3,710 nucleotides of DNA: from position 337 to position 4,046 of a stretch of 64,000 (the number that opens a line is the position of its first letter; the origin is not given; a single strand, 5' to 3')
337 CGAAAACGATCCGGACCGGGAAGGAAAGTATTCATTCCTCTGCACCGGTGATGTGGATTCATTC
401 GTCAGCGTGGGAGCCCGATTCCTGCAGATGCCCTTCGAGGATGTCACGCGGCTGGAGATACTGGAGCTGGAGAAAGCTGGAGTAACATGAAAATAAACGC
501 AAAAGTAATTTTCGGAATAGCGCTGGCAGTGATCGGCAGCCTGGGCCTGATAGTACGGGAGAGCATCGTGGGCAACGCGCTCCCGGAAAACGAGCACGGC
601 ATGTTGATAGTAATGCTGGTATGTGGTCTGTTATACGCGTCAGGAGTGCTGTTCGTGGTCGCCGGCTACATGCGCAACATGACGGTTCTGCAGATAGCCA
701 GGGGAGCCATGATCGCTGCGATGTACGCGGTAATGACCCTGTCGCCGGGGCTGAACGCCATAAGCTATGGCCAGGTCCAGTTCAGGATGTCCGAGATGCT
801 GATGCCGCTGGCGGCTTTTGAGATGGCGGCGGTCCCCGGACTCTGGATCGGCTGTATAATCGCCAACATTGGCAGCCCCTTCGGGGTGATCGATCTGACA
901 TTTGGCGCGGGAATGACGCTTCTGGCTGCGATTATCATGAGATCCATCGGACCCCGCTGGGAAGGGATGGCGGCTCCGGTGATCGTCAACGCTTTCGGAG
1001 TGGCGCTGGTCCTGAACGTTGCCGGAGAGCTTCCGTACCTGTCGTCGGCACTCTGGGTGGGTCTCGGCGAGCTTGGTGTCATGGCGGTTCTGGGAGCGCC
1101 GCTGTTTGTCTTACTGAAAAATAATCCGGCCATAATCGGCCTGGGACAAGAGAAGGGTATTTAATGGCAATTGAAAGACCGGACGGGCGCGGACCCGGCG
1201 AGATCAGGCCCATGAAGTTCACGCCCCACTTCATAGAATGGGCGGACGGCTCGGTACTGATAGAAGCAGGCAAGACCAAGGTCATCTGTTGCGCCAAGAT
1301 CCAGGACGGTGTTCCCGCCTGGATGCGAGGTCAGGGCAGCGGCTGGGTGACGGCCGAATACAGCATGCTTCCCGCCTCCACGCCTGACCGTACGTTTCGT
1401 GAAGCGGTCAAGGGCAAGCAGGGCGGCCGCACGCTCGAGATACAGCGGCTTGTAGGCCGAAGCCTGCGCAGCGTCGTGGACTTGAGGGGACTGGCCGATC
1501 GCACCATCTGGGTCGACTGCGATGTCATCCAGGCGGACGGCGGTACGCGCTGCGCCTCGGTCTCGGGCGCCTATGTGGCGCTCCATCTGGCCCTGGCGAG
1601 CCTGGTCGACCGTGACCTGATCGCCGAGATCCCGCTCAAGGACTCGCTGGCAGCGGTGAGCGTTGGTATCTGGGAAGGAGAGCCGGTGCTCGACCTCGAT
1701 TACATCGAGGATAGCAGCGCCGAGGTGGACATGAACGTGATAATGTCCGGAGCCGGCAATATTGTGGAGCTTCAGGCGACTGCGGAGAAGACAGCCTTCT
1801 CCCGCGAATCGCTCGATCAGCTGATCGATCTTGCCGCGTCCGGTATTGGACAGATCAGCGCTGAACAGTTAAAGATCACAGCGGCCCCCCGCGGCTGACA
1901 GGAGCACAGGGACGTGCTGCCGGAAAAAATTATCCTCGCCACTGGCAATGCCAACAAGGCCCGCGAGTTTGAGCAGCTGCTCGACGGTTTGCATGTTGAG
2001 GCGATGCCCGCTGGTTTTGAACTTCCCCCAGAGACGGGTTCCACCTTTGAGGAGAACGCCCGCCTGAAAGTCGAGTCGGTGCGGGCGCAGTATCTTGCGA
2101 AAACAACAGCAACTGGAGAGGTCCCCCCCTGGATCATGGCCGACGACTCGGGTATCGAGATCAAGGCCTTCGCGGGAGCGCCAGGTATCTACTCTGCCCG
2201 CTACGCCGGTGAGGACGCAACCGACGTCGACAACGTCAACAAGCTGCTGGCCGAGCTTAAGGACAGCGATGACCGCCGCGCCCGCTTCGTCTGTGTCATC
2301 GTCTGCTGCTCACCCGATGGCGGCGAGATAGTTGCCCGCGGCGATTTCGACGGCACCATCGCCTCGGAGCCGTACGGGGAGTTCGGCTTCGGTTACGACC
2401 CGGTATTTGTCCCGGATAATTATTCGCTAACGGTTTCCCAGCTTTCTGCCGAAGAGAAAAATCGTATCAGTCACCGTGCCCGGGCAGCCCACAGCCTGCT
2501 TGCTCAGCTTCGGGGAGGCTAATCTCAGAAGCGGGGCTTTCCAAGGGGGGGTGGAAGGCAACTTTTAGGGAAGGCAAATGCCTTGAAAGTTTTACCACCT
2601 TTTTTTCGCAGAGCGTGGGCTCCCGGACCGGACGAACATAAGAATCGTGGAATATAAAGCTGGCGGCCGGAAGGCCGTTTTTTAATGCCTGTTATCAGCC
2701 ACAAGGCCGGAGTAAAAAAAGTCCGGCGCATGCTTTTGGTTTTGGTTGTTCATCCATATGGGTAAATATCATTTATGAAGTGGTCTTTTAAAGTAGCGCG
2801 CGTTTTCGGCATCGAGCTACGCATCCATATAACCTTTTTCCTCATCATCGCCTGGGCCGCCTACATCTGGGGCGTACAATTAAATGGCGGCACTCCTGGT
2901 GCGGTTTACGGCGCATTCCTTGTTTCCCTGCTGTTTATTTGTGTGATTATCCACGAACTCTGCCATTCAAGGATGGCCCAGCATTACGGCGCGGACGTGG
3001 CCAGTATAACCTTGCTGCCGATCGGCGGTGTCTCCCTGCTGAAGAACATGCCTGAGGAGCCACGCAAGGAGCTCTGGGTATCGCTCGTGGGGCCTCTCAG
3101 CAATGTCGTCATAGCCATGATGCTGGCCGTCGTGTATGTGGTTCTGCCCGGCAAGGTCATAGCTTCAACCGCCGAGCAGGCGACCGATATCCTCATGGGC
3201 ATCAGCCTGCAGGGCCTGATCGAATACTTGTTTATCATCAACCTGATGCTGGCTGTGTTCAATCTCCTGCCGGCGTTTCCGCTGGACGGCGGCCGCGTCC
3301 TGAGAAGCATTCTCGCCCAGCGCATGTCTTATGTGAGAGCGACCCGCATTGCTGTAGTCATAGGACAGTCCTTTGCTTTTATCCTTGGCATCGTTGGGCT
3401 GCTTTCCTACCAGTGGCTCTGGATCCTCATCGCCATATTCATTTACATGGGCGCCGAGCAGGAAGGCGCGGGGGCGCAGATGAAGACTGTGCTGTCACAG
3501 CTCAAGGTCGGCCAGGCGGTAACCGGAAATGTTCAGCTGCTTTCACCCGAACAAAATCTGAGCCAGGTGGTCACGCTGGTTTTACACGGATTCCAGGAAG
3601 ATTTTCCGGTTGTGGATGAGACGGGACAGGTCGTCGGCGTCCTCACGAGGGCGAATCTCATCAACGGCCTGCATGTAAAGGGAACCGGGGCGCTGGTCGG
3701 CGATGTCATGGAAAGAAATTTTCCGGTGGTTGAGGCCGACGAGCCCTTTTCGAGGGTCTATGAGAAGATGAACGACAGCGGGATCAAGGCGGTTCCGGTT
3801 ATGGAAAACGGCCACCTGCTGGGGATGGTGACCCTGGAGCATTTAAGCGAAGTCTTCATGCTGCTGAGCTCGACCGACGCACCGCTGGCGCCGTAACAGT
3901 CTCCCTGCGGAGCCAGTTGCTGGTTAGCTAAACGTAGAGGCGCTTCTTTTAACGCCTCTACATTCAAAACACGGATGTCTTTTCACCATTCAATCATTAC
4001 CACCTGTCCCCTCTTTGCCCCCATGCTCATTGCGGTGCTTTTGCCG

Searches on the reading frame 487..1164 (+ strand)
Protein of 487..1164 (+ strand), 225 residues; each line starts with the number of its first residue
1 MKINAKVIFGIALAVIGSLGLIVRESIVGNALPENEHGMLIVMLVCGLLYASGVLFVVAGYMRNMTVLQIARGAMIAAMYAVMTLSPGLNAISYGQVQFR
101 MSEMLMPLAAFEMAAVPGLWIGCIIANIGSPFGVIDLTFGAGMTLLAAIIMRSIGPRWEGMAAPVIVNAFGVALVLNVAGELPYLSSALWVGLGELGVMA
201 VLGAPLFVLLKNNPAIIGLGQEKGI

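Call 43: search_protein_families(library=pfam, proteins=[window:487-1164:+], max_evalue=0.000001)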
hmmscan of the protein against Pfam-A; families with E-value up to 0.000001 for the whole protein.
window:487-1164:+ (225 aa): 1 family
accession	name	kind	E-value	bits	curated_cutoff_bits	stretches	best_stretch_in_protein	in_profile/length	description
PF06177.16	QueT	-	8.3e-38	130.3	33.7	1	70-211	1-140/141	QueT transporter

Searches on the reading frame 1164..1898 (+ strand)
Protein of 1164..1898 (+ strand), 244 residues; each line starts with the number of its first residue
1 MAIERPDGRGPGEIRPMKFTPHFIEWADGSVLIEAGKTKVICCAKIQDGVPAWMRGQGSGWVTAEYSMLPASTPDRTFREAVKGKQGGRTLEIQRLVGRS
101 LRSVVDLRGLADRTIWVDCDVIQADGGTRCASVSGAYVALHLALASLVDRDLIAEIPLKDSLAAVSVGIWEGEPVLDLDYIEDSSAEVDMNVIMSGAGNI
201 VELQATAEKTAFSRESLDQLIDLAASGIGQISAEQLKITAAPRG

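Call 43: search_protein_families(library=pfam, proteins=[window:1164-1898:+], max_evalue=0.000001)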
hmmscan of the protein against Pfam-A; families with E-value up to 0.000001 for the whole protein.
window:1164-1898:+ (244 aa): 2 families
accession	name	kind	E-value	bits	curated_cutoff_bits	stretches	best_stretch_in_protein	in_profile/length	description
PF01138.27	RNase_PH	-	1.3e-26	94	25.5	1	13-143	1-127/130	3' exoribonuclease family, domain 1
PF03725.20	RNase_PH_C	-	8.2e-13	48.6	20.8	1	162-226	3-66/67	3' exoribonuclease family, domain 2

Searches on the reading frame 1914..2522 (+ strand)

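Call 43: search_protein_families(library=pfam, proteins=[window:1914-2522:+], max_evalue=0.000001)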
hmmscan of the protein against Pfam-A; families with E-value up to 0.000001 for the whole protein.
window:1914-2522:+ (202 aa): 1 family
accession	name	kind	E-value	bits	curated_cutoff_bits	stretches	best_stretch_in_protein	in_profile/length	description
PF01725.21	Ham1p_like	-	1.6e-60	204.6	22.5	1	6-197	1-185/186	Ham1 family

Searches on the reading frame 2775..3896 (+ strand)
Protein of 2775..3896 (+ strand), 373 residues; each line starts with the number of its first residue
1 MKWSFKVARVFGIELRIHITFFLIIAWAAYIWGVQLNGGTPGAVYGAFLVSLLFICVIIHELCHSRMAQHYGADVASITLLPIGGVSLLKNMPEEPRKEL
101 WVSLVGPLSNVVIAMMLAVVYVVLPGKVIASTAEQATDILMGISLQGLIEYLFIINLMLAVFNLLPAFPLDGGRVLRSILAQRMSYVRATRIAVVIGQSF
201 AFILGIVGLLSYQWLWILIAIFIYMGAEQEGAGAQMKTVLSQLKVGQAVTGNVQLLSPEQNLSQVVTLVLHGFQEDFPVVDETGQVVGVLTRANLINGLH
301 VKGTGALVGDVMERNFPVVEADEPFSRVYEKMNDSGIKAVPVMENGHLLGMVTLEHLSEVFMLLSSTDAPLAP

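Call 43: search_protein_families(library=pfam, proteins=[window:2775-3896:+], max_evalue=0.000001)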
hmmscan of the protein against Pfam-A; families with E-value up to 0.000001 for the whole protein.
window:2775-3896:+ (373 aa): 2 families
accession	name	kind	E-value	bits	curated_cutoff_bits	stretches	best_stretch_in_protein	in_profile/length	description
PF02163.28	Peptidase_M50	-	2.7e-23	82.9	27.2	1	50-204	3-221/221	Peptidase family M50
PF00571.33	CBS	-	3.8e-19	69.2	24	1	308-360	1-54/57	CBS domain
